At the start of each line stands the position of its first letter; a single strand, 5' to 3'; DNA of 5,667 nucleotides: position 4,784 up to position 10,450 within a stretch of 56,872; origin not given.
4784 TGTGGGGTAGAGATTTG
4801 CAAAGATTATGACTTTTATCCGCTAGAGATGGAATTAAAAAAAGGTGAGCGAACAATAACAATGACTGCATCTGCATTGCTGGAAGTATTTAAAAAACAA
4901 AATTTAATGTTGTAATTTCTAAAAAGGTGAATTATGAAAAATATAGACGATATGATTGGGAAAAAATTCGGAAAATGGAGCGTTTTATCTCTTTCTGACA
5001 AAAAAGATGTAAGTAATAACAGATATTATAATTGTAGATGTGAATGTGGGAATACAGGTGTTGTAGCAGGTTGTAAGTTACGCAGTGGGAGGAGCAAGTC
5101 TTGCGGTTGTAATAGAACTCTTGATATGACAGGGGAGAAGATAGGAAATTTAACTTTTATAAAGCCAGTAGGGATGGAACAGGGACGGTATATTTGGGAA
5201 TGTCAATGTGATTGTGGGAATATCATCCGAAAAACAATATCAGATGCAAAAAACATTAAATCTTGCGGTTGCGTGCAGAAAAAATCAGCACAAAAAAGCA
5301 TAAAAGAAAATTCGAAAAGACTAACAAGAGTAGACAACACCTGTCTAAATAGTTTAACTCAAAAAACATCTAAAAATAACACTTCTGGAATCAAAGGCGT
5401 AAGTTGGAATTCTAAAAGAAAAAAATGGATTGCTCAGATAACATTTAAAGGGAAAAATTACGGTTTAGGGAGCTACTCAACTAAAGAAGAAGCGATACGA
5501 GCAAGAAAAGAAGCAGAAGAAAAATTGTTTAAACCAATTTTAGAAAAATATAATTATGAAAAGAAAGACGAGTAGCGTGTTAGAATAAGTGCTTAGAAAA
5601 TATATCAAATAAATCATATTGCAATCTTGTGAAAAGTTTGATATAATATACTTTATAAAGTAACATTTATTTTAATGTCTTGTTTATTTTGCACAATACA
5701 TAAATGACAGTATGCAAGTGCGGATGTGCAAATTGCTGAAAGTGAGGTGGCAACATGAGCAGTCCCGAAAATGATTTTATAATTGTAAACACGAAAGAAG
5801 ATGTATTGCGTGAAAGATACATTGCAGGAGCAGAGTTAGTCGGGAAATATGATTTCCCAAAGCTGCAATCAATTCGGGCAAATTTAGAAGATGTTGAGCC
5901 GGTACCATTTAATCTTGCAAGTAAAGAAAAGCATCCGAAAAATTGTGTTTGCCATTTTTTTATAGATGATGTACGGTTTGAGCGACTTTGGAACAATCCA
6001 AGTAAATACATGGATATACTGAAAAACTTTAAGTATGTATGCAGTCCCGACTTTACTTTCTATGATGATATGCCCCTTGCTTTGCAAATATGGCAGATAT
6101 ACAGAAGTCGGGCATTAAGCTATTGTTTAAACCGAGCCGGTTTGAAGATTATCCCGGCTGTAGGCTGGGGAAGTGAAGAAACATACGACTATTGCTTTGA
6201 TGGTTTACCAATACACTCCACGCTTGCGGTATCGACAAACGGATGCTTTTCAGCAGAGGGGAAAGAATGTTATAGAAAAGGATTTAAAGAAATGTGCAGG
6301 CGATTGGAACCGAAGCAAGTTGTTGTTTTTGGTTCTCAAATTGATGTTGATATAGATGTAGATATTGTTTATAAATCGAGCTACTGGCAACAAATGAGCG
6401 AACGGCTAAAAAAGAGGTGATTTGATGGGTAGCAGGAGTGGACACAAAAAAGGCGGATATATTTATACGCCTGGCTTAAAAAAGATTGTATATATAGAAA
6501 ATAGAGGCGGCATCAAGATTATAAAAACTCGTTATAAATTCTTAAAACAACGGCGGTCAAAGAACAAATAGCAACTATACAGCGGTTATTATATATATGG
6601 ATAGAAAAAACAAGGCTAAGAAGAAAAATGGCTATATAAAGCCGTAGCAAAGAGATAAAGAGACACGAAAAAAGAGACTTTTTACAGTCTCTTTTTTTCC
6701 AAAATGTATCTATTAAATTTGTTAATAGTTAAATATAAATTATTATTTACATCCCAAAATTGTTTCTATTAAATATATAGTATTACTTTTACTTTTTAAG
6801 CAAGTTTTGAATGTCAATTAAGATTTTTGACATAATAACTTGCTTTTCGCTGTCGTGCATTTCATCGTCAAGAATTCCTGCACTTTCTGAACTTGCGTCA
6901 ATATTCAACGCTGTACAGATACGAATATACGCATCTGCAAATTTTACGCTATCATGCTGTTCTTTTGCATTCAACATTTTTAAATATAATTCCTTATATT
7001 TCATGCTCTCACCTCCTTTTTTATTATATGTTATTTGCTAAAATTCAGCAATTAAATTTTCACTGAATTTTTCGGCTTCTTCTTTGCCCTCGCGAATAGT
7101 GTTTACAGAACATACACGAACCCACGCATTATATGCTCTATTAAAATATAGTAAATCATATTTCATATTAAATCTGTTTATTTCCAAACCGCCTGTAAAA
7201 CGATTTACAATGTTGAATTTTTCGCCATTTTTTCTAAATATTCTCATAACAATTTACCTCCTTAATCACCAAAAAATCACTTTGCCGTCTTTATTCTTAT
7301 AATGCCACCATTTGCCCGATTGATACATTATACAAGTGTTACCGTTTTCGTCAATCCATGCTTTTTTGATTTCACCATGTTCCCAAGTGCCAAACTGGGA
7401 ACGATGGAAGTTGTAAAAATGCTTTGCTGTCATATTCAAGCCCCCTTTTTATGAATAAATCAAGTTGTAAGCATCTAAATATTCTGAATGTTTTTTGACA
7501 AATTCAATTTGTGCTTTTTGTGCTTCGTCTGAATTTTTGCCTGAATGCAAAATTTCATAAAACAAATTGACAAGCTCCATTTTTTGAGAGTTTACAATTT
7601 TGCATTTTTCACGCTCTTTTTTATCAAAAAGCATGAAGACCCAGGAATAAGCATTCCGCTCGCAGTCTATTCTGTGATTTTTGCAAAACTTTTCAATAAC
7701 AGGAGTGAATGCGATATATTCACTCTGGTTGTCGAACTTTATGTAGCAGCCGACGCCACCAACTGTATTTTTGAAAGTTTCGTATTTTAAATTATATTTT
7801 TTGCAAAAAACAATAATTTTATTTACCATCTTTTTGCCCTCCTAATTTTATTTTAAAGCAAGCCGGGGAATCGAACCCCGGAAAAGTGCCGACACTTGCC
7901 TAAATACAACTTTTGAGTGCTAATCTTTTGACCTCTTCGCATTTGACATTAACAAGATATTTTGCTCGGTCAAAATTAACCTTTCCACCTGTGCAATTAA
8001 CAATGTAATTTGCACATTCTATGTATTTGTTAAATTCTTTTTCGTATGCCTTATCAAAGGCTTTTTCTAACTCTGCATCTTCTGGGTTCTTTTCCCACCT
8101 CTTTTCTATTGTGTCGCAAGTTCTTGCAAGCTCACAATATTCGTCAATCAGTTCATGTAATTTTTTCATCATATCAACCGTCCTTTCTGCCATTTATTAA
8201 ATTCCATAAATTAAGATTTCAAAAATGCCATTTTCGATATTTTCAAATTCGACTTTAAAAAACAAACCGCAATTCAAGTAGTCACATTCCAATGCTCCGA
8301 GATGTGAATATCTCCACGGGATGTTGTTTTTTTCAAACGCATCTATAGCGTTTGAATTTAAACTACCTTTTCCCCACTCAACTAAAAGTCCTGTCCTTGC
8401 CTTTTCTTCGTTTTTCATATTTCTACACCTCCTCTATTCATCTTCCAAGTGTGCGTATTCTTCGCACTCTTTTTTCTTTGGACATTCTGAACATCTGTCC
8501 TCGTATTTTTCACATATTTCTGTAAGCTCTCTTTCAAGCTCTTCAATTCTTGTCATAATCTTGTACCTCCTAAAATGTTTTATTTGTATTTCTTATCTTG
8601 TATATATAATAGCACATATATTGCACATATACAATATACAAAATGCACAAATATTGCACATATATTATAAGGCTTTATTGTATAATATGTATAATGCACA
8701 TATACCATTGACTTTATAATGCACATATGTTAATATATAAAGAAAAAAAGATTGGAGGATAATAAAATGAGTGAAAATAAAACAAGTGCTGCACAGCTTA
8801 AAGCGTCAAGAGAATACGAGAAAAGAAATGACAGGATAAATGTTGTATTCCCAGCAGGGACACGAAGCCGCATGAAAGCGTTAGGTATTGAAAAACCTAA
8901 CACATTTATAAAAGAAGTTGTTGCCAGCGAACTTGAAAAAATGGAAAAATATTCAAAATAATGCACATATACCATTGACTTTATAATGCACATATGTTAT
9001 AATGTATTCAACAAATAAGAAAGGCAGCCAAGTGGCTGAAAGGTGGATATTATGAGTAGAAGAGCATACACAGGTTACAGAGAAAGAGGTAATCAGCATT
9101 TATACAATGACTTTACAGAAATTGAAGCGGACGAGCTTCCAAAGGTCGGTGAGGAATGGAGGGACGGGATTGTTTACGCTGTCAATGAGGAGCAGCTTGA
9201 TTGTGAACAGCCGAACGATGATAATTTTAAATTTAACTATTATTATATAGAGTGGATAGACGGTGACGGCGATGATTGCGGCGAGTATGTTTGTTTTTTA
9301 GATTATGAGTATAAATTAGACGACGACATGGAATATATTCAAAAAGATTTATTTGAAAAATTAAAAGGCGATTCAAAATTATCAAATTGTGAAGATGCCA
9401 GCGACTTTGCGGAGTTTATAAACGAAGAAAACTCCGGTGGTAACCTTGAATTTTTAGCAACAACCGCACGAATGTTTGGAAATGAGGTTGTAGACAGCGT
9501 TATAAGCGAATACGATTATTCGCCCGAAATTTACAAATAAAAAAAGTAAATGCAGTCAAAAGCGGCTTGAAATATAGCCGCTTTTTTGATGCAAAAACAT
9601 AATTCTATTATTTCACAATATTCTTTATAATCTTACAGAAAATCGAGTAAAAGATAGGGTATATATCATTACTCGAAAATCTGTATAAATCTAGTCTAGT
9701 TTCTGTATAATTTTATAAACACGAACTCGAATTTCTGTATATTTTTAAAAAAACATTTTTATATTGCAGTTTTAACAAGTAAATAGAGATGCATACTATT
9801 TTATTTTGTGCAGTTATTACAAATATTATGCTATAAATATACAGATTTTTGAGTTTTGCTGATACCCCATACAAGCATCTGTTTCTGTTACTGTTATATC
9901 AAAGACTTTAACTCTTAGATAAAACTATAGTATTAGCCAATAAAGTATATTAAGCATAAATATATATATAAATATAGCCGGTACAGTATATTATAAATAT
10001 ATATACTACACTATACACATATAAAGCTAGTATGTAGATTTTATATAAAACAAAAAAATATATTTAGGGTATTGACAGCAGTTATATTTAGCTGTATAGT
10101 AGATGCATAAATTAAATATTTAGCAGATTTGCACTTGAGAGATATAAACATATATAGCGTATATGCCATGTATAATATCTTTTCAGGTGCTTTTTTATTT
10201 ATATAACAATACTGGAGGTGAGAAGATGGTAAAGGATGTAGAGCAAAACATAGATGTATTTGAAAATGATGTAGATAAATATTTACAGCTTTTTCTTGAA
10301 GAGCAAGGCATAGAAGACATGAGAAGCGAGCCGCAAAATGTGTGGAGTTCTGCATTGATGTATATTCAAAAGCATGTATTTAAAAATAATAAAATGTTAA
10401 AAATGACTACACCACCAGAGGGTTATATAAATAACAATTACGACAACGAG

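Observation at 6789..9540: Anti-defence-like locus: seven tiny ORFs divergent from an RHH regulator and a very acidic protein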

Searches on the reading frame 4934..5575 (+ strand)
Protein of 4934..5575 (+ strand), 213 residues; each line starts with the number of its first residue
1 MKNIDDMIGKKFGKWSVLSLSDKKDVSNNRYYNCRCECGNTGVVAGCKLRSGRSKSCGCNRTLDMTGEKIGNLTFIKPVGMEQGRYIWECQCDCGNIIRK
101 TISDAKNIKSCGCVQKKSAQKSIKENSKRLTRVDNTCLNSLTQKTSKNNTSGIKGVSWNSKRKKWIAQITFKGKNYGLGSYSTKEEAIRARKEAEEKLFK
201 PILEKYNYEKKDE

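Call 11: search_protein_families(library=pfam, proteins=[window:4934-5575:+], max_evalue=0.01)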
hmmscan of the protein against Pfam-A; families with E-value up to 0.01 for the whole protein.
window:4934-5575:+ (213 aa): 1 family
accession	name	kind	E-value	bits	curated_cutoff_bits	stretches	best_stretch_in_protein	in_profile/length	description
PF00847.26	AP2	-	5.6e-07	30.2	33.3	1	151-198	1-51/54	AP2 domain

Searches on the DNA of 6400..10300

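Call 52: search_rna_families(source=window, start=6400, end=10300, threshold=evalue, max_evalue=1, show_alignments=3)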
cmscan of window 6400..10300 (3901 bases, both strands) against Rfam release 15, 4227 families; matches with E-value up to 1: 3.
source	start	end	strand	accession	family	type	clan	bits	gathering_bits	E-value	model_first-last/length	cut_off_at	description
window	9961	10030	-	RF04217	mir-297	Gene; miRNA;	-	24.5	90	0.43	1-71/71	no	mir-297 microRNA precursor family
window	7857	7900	-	RF01684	mascRNA-menRNA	Gene;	-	23.6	42.5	0.14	1-56/56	no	MALAT1-associated small cytoplasmic RNA/MEN beta RNA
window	7863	7936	-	RF00023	tmRNA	Gene;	CL00001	16.8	47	0.00063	1-374/374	no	transfer-messenger RNA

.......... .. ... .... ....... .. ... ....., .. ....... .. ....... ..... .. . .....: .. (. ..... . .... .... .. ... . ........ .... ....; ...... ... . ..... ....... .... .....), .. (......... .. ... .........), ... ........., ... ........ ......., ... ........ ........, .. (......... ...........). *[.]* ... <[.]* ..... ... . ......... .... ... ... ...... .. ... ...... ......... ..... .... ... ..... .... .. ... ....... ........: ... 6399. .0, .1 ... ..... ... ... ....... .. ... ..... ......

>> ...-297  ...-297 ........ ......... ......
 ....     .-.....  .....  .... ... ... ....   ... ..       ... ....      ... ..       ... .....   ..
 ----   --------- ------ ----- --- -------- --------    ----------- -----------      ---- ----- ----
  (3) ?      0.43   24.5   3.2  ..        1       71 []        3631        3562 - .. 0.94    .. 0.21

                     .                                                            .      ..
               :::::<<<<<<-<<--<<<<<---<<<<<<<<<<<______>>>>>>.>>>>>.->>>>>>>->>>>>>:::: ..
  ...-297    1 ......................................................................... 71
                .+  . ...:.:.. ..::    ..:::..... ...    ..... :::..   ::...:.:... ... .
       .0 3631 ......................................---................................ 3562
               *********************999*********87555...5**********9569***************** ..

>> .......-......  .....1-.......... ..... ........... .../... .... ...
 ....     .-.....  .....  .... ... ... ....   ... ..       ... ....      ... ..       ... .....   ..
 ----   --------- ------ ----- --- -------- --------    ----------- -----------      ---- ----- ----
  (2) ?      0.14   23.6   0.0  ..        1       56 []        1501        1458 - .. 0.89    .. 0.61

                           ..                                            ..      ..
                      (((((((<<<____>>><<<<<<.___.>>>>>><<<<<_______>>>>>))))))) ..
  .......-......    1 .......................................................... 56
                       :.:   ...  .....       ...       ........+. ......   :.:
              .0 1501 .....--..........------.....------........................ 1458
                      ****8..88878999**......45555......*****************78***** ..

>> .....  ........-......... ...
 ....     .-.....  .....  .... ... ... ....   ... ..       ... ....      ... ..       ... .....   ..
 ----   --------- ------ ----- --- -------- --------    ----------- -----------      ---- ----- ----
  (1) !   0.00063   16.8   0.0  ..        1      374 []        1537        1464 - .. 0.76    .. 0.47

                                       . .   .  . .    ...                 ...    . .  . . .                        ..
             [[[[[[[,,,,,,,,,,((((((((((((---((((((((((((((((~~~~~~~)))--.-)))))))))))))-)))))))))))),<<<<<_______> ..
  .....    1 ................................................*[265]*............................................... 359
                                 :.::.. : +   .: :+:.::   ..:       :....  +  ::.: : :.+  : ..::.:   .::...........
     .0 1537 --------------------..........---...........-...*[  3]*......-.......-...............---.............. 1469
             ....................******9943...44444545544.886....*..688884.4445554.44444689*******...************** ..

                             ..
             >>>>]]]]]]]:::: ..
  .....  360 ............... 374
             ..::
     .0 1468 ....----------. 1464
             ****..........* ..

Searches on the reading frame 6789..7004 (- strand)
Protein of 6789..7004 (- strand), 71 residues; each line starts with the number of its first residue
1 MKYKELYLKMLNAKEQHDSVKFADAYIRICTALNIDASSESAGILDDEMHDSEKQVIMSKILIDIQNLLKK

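Call 6: search_protein_families(library=pfam, proteins=[window:6789-7004:-], max_evalue=1)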
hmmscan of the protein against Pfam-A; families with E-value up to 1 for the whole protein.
window:6789-7004:- (71 aa): 1 family
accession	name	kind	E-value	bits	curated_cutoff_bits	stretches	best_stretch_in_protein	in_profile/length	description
PF20807.2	VP5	-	0.084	13.1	22.4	1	2-54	42-94/195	Viral structural protein 5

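Call 7: search_protein_families(library=phrogs, proteins=[window:6789-7004:-], max_evalue=1)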
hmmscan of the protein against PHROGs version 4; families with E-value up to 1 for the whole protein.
window:6789-7004:- (71 aa): 3 families
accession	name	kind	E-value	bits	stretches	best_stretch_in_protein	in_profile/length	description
phrog_3480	-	unknown function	0.05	14.8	1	43-65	35-57/78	-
phrog_17888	-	unknown function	0.1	14.1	1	8-57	18-66/137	-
phrog_5998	-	unknown function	0.22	12.6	1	43-57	13-27/42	-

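Call 8: search_protein_families(library=padloc, proteins=[window:6789-7004:-], max_evalue=1)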
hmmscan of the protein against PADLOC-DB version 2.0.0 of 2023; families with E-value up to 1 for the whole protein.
window:6789-7004:- (71 aa): 0 families

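Call 20: search_protein_families(library=ncbifam, proteins=[window:6789-7004:-], max_evalue=1)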
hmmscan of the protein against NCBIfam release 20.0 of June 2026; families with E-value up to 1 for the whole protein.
window:6789-7004:- (71 aa): 0 families

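Call 26: list_cluster_members(proteins=[window:6789-7001:-, window:7038-7244:-, window:7266-7433:-, window:7449-7826:-, window:7900-8190:-, window:8197-8415:-, window:8434-8553:-, window:8767-8958:+, window:9052-9537:+])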
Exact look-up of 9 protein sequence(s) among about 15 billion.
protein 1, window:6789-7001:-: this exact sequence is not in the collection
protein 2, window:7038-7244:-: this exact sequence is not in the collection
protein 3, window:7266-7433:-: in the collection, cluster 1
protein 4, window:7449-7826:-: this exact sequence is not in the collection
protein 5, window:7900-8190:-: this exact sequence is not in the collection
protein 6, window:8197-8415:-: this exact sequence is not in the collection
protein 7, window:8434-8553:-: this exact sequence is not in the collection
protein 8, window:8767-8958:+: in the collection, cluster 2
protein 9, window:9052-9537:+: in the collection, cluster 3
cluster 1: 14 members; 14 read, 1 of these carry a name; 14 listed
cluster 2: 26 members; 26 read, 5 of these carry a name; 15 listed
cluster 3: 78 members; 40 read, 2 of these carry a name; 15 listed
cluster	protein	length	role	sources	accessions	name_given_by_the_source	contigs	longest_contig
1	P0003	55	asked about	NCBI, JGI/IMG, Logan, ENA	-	-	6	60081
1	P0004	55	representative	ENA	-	-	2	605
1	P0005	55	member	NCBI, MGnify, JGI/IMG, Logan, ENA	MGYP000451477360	FL=1 | hypothetical protein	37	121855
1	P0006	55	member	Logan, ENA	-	-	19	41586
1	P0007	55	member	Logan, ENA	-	-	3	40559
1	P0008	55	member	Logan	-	-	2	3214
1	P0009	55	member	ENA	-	-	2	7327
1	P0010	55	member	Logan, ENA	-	-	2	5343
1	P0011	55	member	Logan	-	-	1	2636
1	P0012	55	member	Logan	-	-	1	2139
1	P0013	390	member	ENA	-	-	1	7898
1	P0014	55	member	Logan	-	-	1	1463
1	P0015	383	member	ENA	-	-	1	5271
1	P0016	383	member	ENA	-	-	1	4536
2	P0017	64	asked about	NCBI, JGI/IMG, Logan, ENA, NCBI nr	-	-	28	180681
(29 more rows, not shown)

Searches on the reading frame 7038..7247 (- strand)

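Call 6: search_protein_families(library=pfam, proteins=[window:7038-7247:-], max_evalue=1)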
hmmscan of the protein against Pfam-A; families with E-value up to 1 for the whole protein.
window:7038-7247:- (69 aa): 0 families

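Call 7: search_protein_families(library=phrogs, proteins=[window:7038-7247:-], max_evalue=1)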
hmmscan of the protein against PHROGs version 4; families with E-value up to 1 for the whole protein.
window:7038-7247:- (69 aa): 1 family
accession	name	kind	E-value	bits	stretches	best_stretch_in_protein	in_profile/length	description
phrog_30262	-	unknown function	0.057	14.5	1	1-15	9-23/52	-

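Call 8: search_protein_families(library=padloc, proteins=[window:7038-7247:-], max_evalue=1)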
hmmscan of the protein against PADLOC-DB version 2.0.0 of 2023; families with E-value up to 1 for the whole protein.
window:7038-7247:- (69 aa): 0 families

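Call 20: search_protein_families(library=ncbifam, proteins=[window:7038-7247:-], max_evalue=1)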
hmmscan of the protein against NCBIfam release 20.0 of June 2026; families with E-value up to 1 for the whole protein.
window:7038-7247:- (69 aa): 0 families

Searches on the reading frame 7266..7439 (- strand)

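Call 6: search_protein_families(library=pfam, proteins=[window:7266-7439:-], max_evalue=1)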
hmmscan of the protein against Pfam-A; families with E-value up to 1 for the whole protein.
window:7266-7439:- (57 aa): 2 families
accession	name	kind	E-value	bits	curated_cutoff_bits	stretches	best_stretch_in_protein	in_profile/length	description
PF24726.1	DUF7678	-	0.054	13.9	27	1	5-42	16-50/72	Domain of unknown function (DUF7678)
PF06970.17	RepA_N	-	0.18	12.2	30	1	24-41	38-55/76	Replication initiator protein A (RepA) N-terminus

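Call 7: search_protein_families(library=phrogs, proteins=[window:7266-7439:-], max_evalue=1)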
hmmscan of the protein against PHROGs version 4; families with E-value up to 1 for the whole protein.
window:7266-7439:- (57 aa): 0 families

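Call 8: search_protein_families(library=padloc, proteins=[window:7266-7439:-], max_evalue=1)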
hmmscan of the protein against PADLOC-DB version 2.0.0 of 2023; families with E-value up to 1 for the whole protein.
window:7266-7439:- (57 aa): 1 family
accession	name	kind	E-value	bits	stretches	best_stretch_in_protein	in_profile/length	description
PDLC01194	Cas11d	-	0.0047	15.4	1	3-50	136-180/202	CAS-I-D; effector_SS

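Call 20: search_protein_families(library=ncbifam, proteins=[window:7266-7439:-], max_evalue=1)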
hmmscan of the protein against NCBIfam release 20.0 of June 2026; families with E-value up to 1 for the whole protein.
window:7266-7439:- (57 aa): 0 families

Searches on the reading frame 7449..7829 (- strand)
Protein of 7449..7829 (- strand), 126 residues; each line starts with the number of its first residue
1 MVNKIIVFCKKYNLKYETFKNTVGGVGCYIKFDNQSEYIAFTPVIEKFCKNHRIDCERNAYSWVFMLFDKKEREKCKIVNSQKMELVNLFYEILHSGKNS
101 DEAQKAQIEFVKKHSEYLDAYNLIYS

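Call 6: search_protein_families(library=pfam, proteins=[window:7449-7829:-], max_evalue=1)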
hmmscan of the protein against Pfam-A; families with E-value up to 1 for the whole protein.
window:7449-7829:- (126 aa): 1 family
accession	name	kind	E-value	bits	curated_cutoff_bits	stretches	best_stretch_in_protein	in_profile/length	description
PF24074.1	DUF7366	-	0.21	12.3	27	1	79-112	2-37/78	Domain of unknown function (DUF7366)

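Call 7: search_protein_families(library=phrogs, proteins=[window:7449-7829:-], max_evalue=1)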
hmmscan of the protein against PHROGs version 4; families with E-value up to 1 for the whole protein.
window:7449-7829:- (126 aa): 4 families
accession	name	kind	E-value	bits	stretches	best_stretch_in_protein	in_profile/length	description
phrog_34109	-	unknown function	0.1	14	1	49-126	50-131/134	-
phrog_10363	-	unknown function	0.11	13.4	0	14-40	45-72/78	-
phrog_18921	-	unknown function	0.51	11.9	1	10-84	31-107/116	-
phrog_555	-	unknown function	0.72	11.2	1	79-112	2-37/78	-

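Call 8: search_protein_families(library=padloc, proteins=[window:7449-7829:-], max_evalue=1)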
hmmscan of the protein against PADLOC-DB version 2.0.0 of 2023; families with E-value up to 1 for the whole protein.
window:7449-7829:- (126 aa): 0 families

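Call 20: search_protein_families(library=ncbifam, proteins=[window:7449-7829:-], max_evalue=1)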
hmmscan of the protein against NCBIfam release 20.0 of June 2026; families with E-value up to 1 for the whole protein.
window:7449-7829:- (126 aa): 0 families

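Call 68: find_homologous_proteins(query=window:7449-7826:-, max_evalue=0.001)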
Query window:7449-7826:- (125 aa): 2 proteins with E <= 0.001 among 3 candidates.
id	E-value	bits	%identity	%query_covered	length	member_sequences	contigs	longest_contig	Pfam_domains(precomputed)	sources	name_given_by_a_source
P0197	9.3e-75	266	95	100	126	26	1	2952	-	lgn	-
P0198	6.7e-41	157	88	66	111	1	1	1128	-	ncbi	-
